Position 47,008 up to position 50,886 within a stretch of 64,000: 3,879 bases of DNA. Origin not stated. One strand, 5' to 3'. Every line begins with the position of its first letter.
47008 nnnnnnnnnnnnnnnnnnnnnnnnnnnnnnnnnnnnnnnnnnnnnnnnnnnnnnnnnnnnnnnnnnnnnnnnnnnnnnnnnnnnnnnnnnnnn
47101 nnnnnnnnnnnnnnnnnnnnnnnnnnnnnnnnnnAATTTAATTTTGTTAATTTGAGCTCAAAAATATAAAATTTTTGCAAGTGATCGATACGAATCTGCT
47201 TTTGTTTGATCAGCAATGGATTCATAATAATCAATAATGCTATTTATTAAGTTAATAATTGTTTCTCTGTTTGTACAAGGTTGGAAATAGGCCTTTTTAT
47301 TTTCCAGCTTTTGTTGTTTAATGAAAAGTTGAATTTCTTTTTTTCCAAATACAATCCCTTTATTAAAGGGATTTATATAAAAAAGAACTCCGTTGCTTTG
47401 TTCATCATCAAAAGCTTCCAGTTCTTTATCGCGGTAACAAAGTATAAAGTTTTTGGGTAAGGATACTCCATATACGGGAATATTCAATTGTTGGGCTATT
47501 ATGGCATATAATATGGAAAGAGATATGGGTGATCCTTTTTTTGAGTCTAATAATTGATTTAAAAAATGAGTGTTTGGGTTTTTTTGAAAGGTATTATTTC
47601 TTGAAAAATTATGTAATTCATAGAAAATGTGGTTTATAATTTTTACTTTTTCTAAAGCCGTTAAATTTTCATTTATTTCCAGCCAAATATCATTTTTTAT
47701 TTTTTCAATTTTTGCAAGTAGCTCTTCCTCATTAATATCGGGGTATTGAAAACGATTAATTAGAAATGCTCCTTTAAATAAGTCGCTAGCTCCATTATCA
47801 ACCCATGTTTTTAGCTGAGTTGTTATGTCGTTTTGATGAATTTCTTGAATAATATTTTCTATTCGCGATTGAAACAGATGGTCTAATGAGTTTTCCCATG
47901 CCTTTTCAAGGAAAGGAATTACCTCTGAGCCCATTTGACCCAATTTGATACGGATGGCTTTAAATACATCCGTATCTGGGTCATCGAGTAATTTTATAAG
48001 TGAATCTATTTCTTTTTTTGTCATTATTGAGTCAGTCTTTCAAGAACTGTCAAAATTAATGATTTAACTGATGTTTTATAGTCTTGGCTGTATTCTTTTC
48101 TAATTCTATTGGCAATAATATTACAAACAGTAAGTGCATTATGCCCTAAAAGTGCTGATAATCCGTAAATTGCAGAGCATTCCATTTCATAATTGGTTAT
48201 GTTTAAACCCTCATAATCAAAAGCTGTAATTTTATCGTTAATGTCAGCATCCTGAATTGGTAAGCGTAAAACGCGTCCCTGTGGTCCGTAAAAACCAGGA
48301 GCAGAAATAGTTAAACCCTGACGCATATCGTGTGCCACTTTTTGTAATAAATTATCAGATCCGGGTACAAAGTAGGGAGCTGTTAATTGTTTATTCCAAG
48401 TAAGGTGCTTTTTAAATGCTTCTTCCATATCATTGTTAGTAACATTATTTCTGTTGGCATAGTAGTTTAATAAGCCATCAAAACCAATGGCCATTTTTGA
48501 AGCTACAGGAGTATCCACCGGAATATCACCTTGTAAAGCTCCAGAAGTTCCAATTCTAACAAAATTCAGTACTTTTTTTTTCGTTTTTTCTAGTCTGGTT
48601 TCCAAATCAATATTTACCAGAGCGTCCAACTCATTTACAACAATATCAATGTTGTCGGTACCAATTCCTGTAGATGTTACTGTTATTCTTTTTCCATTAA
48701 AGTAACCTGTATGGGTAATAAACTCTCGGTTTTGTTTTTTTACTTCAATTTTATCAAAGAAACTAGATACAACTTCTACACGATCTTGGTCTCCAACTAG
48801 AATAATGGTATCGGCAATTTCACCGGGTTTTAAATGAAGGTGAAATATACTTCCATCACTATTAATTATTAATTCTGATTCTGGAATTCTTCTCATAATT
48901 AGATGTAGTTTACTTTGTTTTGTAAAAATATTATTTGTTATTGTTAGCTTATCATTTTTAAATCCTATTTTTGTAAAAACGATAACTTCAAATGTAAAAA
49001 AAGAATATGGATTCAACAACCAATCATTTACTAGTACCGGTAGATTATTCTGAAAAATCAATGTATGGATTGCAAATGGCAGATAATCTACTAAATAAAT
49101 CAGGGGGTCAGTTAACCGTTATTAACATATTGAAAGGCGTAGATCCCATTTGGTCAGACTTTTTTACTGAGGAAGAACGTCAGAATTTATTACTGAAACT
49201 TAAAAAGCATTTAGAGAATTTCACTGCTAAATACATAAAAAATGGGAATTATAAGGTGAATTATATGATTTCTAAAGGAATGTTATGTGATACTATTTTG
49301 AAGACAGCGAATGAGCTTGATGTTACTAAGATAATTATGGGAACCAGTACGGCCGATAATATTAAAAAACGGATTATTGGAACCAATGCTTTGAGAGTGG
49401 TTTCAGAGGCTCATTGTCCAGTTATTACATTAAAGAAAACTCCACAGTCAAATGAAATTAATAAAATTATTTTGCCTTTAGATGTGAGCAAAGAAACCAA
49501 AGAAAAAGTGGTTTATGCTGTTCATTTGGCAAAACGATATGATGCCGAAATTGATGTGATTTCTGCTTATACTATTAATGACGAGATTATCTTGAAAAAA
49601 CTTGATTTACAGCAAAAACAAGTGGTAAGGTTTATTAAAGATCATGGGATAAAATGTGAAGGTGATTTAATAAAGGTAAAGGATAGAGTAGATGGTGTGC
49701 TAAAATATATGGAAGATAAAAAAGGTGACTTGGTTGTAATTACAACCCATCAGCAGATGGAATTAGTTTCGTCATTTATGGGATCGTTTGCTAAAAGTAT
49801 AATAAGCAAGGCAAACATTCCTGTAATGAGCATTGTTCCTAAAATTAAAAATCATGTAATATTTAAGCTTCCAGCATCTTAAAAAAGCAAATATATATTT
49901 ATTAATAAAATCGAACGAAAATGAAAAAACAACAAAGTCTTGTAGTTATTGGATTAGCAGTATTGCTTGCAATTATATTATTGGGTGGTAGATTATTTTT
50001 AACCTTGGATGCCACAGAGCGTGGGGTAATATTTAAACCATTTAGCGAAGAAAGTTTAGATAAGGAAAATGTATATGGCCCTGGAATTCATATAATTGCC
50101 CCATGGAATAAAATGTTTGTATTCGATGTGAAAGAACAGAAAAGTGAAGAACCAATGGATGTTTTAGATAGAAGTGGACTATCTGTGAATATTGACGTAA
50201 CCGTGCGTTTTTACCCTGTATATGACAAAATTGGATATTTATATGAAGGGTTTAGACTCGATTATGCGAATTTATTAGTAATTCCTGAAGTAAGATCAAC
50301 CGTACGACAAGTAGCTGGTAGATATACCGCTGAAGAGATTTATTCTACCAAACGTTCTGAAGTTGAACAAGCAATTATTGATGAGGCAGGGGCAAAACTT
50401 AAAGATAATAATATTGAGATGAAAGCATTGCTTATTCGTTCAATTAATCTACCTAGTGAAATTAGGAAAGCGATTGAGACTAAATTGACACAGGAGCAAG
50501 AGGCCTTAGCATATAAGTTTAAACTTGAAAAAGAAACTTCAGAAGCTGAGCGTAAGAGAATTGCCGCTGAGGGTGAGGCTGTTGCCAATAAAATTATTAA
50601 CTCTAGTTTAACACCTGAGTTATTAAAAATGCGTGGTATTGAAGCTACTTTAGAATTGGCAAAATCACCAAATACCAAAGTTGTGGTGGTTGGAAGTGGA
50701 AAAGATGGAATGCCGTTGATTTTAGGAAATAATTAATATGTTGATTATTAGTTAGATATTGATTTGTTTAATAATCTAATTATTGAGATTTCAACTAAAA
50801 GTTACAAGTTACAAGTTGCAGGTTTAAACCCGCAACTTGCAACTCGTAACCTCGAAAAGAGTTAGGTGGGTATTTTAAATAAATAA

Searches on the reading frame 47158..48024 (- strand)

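Call 62: search_protein_families(library=pfam, proteins=[window:47158-48024:-], max_evalue=0.00001)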
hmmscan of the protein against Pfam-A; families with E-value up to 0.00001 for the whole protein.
window:47158-48024:- (288 aa): 1 family
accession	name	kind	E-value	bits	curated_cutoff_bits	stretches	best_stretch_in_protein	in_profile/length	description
PF13369.12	Transglut_core2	-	5.4e-35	120.6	23.5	1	101-257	2-151/155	Transglutaminase-like superfamily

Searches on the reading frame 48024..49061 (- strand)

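Call 62: search_protein_families(library=pfam, proteins=[window:48024-49061:-], max_evalue=0.00001)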
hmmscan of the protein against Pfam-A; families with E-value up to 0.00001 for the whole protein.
window:48024-49061:- (345 aa): 1 family
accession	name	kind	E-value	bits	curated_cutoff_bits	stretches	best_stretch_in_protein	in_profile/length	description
PF01048.26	PNP_UDP_1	-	1.8e-24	86.9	25.1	1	86-323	3-207/233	Phosphorylase superfamily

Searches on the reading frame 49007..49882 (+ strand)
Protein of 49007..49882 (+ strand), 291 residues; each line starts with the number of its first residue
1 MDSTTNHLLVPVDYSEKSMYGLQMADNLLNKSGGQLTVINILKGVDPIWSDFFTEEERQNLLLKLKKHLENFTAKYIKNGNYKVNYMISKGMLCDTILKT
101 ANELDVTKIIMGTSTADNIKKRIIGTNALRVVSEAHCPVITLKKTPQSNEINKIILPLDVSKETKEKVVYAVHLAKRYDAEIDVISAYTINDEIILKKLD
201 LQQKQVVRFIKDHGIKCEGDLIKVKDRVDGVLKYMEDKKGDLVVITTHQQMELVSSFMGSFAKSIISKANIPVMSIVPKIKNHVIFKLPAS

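Call 77: search_protein_families(library=pfam, proteins=[window:49007-49882:+], max_evalue=0.00001)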
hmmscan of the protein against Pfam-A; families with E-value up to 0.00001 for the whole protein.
window:49007-49882:+ (291 aa): 1 family
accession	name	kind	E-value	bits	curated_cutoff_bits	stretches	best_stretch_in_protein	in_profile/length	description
PF00582.32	Usp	-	4.4e-29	102.3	24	2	6-142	3-140/141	Universal stress protein family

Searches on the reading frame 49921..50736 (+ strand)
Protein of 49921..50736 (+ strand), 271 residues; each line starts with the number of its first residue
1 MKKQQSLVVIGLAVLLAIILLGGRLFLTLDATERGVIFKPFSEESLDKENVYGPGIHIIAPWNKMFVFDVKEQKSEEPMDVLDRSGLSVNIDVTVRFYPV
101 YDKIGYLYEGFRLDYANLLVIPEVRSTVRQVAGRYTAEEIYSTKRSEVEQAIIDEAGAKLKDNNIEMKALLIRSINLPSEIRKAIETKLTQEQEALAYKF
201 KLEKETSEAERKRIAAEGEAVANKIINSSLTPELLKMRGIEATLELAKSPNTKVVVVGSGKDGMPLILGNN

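Call 77: search_protein_families(library=pfam, proteins=[window:49921-50736:+], max_evalue=0.00001)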
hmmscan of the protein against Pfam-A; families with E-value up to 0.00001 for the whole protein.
window:49921-50736:+ (271 aa): 1 family
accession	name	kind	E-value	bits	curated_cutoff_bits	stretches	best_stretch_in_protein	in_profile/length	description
PF01145.31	Band_7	-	8e-29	101.4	23.6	1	29-206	3-171/176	SPFH domain / Band 7 family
